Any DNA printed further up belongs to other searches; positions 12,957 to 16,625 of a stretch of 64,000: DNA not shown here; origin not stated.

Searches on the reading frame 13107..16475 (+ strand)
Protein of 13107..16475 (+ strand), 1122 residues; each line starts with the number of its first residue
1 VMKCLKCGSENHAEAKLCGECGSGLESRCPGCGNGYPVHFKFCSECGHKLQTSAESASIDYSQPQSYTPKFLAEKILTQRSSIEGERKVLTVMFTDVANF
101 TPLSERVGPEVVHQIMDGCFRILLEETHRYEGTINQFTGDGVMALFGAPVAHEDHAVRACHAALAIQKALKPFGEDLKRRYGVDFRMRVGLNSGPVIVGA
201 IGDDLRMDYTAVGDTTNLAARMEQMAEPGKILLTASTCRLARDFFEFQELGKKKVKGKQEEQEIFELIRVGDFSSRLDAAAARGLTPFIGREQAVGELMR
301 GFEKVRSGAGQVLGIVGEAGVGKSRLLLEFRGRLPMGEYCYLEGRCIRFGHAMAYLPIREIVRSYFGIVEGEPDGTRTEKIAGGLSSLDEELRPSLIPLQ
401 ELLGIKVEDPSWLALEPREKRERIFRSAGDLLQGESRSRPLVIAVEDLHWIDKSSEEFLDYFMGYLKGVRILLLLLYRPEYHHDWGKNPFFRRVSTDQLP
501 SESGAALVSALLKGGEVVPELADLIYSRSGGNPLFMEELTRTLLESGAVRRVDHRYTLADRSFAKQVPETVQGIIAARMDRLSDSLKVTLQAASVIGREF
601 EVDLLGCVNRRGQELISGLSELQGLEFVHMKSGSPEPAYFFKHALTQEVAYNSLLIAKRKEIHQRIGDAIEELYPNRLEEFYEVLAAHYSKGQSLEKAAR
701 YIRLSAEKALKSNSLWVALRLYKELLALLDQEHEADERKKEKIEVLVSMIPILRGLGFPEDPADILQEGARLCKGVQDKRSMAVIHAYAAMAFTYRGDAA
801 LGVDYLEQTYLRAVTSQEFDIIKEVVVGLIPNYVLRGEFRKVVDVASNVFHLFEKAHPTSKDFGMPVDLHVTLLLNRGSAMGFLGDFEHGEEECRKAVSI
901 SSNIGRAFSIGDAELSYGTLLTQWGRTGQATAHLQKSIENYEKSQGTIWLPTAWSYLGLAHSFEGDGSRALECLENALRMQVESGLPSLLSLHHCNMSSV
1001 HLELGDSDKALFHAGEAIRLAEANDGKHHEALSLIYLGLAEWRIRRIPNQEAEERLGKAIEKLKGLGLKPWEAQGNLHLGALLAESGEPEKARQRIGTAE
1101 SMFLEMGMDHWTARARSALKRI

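Call 73: search_protein_families(library=pfam, proteins=[window:13107-16475:+], max_evalue=0.001)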
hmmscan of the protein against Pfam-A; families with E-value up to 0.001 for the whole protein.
window:13107-16475:+ (1122 aa): 9 families
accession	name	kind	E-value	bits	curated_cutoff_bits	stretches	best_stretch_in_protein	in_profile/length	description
PF00211.25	Guanylate_cyc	-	2.2e-27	96.3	21.9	1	90-262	9-177/183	Adenylate and Guanylate cyclase catalytic domain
PF13191.12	AAA_16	-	1.3e-19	71.7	32.6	1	287-464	1-157/167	AAA ATPase domain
PF17874.7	TPR_MalT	-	1.1e-11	45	45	1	880-1057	10-185/336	MalT-like TPR region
PF13424.12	TPR_12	-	1.5e-11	44.8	30.1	1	952-1023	4-77/77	Tetratricopeptide repeat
PF12773.13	DZR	-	3.4e-09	37.1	27.3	1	4-47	1-45/45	Double zinc ribbon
PF13181.12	TPR_8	-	6.2e-07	29.5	25.7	0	873-903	3-33/34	Tetratricopeptide repeat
PF00515.34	TPR_1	-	1.9e-06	27.9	27.8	0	952-979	2-29/34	Tetratricopeptide repeat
PF07719.23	TPR_2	-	2.7e-06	27.5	27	0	952-979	2-29/34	Tetratricopeptide repeat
PF13240.11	Zn_Ribbon_1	-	1.1e-05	25.5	25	0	29-50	2-23/23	zinc-ribbon domain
